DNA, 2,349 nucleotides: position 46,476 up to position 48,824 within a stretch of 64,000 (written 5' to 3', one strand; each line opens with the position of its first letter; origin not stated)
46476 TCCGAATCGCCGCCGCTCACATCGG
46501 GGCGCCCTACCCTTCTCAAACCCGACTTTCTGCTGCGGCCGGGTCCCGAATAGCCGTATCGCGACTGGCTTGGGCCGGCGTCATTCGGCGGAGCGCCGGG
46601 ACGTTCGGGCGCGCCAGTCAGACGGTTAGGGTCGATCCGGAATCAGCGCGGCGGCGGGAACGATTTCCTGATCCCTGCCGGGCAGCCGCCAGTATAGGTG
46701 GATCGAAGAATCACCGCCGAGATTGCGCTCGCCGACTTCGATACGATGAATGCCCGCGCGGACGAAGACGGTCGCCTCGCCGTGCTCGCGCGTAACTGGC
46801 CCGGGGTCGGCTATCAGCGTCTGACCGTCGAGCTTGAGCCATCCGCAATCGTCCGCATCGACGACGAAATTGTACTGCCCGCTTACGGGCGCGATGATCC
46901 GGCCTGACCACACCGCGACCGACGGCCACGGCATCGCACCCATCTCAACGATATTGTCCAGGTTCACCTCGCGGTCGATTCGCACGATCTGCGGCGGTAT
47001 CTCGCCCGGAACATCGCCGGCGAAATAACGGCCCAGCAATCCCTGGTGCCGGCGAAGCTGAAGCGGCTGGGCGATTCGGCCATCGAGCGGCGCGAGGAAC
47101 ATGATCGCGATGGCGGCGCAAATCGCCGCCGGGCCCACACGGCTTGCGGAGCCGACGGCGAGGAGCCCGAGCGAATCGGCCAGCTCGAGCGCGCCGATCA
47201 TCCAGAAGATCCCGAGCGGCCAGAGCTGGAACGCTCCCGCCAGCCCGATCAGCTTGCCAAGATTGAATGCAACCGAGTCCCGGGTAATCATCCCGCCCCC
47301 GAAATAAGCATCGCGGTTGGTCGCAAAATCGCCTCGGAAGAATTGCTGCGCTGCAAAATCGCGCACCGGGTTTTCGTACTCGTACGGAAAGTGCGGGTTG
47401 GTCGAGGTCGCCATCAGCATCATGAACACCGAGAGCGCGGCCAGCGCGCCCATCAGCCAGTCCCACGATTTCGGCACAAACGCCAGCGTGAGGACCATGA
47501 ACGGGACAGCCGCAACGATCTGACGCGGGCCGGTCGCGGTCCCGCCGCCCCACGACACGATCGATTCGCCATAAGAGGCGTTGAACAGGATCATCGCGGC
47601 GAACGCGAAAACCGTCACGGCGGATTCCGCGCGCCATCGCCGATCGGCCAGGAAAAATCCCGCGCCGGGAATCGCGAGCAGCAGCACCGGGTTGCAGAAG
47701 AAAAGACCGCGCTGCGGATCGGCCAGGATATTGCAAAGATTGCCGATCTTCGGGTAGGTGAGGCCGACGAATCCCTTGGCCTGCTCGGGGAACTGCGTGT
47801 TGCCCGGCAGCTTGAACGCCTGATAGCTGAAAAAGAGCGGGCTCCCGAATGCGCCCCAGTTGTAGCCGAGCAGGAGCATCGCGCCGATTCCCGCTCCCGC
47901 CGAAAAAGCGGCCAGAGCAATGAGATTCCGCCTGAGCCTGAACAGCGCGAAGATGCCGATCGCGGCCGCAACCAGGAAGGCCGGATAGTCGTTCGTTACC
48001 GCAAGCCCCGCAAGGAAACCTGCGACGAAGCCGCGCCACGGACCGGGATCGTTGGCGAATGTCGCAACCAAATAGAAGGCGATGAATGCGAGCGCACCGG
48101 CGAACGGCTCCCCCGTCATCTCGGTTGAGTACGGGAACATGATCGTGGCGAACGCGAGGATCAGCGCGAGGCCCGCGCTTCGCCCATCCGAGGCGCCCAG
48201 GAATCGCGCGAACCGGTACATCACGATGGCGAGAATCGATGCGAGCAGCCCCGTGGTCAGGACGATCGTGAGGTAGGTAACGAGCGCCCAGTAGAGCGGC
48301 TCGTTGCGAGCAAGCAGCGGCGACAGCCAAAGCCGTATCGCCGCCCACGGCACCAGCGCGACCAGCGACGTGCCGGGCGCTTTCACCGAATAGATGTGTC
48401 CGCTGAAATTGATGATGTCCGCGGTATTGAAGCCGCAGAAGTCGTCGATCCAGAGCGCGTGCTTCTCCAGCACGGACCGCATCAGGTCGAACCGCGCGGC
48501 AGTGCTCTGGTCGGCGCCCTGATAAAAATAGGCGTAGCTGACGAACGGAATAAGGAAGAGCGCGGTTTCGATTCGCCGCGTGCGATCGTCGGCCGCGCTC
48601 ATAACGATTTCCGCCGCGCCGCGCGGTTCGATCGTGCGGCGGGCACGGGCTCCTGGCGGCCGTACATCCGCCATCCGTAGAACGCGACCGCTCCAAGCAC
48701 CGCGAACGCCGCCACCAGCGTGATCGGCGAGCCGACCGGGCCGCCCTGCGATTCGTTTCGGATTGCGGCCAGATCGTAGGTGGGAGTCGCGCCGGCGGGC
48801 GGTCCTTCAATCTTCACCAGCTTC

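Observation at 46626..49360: A polytopic membrane protein with a periplasmic PA14 domain plus an anchored CBM-like protein, co-oriented with the GT-C fusion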

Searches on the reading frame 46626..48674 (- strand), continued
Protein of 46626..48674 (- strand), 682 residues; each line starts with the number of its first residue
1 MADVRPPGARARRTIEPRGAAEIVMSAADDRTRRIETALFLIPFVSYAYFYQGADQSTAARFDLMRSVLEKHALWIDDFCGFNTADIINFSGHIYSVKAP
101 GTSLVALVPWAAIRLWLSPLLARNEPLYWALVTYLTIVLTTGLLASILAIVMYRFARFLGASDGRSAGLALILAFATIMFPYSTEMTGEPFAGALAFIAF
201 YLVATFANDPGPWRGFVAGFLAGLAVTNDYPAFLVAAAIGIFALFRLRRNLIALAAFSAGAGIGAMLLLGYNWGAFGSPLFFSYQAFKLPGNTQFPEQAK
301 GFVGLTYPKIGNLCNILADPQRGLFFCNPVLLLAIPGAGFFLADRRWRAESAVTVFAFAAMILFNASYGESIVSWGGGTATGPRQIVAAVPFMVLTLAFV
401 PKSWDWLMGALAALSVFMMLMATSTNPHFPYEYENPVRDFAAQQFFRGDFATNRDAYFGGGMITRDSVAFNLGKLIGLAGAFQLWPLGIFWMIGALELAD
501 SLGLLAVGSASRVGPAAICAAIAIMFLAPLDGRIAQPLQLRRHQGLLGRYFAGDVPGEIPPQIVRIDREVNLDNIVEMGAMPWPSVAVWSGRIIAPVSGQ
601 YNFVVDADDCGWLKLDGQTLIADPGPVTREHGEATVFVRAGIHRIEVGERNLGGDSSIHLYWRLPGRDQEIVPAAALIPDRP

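Call 25: find_related_loci(query=A2, collection=genome_contigs, flank=10000)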
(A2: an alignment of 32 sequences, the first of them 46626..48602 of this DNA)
Query A2 (658 aa) in genome_contigs; peptide patterns used: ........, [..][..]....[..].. (x = any residue, [..] = any of these).
95 stretches matched a pattern; 80 encode a relative of the query (tblastn E <= 1e-3); 79 distinct loci.
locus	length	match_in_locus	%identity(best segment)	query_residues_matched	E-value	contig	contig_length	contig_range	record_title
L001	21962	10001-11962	69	3-657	0e+0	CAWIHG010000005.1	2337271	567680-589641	MAG: uncultured delta proteobacterium isolate MFD05502.bin.1.2 genome assembly, contig: contig_34688, whole genome shotg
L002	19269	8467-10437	67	1-658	0e+0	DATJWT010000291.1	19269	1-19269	MAG TPA_asm: Candidatus Binataceae bacterium isolate SMAG_U15106 k141_888503, whole genome shotgun sequence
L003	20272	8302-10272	68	1-658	0e+0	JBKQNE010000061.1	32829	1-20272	MAG: Candidatus Binataceae bacterium isolate LASAr3G3H3I__bin_44 LASAr3G3H3I_000000067970, whole genome shotgun sequence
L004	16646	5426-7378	72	7-658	0e+0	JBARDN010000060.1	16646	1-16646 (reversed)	MAG: Candidatus Binataceae bacterium isolate MFD06347_ilm_asm_bin10 k127_208854, whole genome shotgun sequence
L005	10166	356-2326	69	1-658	0e+0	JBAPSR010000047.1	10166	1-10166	MAG: Candidatus Binataceae bacterium isolate MFD01145_ilm_asm_bin37 k127_2059, whole genome shotgun sequence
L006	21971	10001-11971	70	1-658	0e+0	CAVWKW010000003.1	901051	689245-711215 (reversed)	MAG: uncultured delta proteobacterium isolate MFD04434.bin.1.117 genome assembly, contig: contig_45573, whole genome sho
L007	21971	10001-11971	69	1-658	0e+0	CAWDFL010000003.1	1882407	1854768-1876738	MAG: uncultured delta proteobacterium isolate MFD06092.bin.1.174 genome assembly, contig: contig_17319, whole genome sho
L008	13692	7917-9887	66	1-658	0e+0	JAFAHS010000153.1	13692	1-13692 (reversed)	MAG: Deltaproteobacteria bacterium isolate CP_BE_BS_27 BE_BS_k147_10112093, whole genome shotgun sequence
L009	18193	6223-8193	66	1-658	0e+0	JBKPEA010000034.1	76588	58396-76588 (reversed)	MAG: Thermodesulfobacteriota bacterium isolate GB_EKS_MAG_00010 GB_EKS_000001490191, whole genome shotgun sequence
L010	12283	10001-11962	66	1-655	0e+0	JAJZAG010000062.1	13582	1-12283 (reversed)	MAG: Deltaproteobacteria bacterium isolate FK5.bin86 NODE_6714_length_13582_cov_1.366035, whole genome shotgun sequence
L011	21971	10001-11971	65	3-657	0e+0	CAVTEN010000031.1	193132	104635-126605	MAG: uncultured delta proteobacterium isolate MFD00964.bin.2.270 genome assembly, contig: contig_59504, whole genome sho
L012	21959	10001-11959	65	5-657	0e+0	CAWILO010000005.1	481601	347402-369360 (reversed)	MAG: uncultured delta proteobacterium isolate MFD03346.bin.1.66 genome assembly, contig: contig_14288, whole genome shot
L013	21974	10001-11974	64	3-658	0e+0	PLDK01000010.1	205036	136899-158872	MAG: Deltaproteobacteria bacterium isolate palsa_1114 73.20111000_P2D.7_contig_1035, whole genome shotgun sequence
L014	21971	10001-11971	63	3-657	0e+0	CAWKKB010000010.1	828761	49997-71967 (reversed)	MAG: uncultured delta proteobacterium isolate MFD00731.bin.2.133 genome assembly, contig: contig_6977, whole genome shot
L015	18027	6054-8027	64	3-658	0e+0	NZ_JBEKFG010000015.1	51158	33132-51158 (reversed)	MAG: Candidatus Binatus sp. isolate SPRUCE 224 SPRUCE_224_15, whole genome shotgun sequence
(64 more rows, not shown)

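Call 32: predict_structure(alignment_id=A2)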
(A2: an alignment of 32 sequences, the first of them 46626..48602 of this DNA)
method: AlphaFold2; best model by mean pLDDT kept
length: 658 residues; sequences in the alignment: 32
mean_pLDDT: 80.1   pTM: 0.81
mean pLDDT of the five models: 80.1, 77.3, 76.3, 72.9, 69.8
residues with pLDDT >= 90: 216; 70-90: 296; 50-70: 107; < 50: 39
segments of 3 or more residues with pLDDT < 50: 277-281, 346-358, 403-413, 430-437
pLDDT, mean of each block of 10 residues (from residue 1): 77 94 81 78 90 69 76 82 92 90 84 91 94 92 93 69 82 95 92 96 87 94 92 96 90 73 63 51 65 71 82 79 79 83 52 42 81 88 90 81 50 62 67 43 72 85 94 91 68 90 73 68 82 76 78 55 90 93 88 93 87 95 83 83 81 86
secondary structure, 60 per line:
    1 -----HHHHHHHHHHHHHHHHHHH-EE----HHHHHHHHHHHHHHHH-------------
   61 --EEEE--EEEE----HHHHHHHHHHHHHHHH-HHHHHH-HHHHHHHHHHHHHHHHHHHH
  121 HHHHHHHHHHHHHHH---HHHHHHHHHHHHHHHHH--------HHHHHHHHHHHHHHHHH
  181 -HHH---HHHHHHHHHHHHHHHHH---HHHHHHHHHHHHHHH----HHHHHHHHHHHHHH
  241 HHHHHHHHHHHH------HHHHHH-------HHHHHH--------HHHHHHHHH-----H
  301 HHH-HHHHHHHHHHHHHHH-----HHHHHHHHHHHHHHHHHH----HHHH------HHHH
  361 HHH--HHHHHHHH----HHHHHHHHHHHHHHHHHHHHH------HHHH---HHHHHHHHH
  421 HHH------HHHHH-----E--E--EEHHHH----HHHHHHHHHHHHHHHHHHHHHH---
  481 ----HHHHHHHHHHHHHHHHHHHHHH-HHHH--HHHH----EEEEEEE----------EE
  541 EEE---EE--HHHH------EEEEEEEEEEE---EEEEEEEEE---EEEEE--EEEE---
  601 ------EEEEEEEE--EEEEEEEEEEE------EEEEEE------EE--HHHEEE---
elements in order: H6-24 H32-47 E63-66 E69-72 H77-92 H94-99 H101-135 H139-155 H164-180 H188-204 H208-222 H227-252 H259-264 H272-277 H286-294 H300-303 H305-319 H325-342 H347-350 H357-363 H366-373 H378-398 H405-408 H412-423 H430-434 H448-451 H456-477 H485-506 H508-511 H514-517 E522-528 E539-543 H551-554 E561-571 E575-583 E587-591 E594-597 E607-614 E617-627 E634-639 E653-655

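Call 66: find_encoding_contigs(protein=window:46626-48602:-, flank=3000, max_places=3)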
Protein window:46626-48602:- (658 aa): no gene with exactly this product is on record in the collection.

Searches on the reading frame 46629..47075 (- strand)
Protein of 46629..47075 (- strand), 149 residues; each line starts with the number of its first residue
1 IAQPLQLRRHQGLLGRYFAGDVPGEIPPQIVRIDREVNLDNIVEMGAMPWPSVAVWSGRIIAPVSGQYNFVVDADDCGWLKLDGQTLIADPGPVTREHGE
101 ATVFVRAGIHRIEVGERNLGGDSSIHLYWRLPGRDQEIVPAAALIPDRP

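Call 64: search_solved_structures(query=window:46629-47075:-, max_evalue=1, show_alignments=4)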
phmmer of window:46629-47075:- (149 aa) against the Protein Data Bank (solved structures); distinct sequences matched with E-value up to 1: 10.
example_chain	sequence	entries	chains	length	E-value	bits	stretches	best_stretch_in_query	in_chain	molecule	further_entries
6qdi_A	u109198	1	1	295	2.1e-10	44.1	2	55-146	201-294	PA14 domain-containing protein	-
6qe7_A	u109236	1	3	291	2.7e-05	27.5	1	10-147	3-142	Anti-sigma-I factor RsgI3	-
8dcm_C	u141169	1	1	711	0.003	20.8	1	36-141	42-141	ADP-ribosylating binary toxin binding subunit CdtB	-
9bbf_A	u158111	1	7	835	0.0039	20.5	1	36-141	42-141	ADP-ribosyltransferase binding component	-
6okr_A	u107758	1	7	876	0.0041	20.4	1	36-141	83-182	ADP-ribosyltransferase binding component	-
6o2m_A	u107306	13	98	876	0.0041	20.4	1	36-141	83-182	ADP-ribosyltransferase binding component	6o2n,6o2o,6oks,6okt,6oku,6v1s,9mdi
9s8a_A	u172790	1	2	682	0.0054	20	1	57-144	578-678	Sulfatase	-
7mjr_A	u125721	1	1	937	0.066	16.5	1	12-142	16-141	Vip4Da1 protein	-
9s8x_A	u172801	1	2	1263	0.28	14.4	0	100-144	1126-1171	Sulfatase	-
6m8m_A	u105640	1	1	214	0.43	13.8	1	64-138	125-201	Putative large adhesion protein (Lap) involved in biofilm formation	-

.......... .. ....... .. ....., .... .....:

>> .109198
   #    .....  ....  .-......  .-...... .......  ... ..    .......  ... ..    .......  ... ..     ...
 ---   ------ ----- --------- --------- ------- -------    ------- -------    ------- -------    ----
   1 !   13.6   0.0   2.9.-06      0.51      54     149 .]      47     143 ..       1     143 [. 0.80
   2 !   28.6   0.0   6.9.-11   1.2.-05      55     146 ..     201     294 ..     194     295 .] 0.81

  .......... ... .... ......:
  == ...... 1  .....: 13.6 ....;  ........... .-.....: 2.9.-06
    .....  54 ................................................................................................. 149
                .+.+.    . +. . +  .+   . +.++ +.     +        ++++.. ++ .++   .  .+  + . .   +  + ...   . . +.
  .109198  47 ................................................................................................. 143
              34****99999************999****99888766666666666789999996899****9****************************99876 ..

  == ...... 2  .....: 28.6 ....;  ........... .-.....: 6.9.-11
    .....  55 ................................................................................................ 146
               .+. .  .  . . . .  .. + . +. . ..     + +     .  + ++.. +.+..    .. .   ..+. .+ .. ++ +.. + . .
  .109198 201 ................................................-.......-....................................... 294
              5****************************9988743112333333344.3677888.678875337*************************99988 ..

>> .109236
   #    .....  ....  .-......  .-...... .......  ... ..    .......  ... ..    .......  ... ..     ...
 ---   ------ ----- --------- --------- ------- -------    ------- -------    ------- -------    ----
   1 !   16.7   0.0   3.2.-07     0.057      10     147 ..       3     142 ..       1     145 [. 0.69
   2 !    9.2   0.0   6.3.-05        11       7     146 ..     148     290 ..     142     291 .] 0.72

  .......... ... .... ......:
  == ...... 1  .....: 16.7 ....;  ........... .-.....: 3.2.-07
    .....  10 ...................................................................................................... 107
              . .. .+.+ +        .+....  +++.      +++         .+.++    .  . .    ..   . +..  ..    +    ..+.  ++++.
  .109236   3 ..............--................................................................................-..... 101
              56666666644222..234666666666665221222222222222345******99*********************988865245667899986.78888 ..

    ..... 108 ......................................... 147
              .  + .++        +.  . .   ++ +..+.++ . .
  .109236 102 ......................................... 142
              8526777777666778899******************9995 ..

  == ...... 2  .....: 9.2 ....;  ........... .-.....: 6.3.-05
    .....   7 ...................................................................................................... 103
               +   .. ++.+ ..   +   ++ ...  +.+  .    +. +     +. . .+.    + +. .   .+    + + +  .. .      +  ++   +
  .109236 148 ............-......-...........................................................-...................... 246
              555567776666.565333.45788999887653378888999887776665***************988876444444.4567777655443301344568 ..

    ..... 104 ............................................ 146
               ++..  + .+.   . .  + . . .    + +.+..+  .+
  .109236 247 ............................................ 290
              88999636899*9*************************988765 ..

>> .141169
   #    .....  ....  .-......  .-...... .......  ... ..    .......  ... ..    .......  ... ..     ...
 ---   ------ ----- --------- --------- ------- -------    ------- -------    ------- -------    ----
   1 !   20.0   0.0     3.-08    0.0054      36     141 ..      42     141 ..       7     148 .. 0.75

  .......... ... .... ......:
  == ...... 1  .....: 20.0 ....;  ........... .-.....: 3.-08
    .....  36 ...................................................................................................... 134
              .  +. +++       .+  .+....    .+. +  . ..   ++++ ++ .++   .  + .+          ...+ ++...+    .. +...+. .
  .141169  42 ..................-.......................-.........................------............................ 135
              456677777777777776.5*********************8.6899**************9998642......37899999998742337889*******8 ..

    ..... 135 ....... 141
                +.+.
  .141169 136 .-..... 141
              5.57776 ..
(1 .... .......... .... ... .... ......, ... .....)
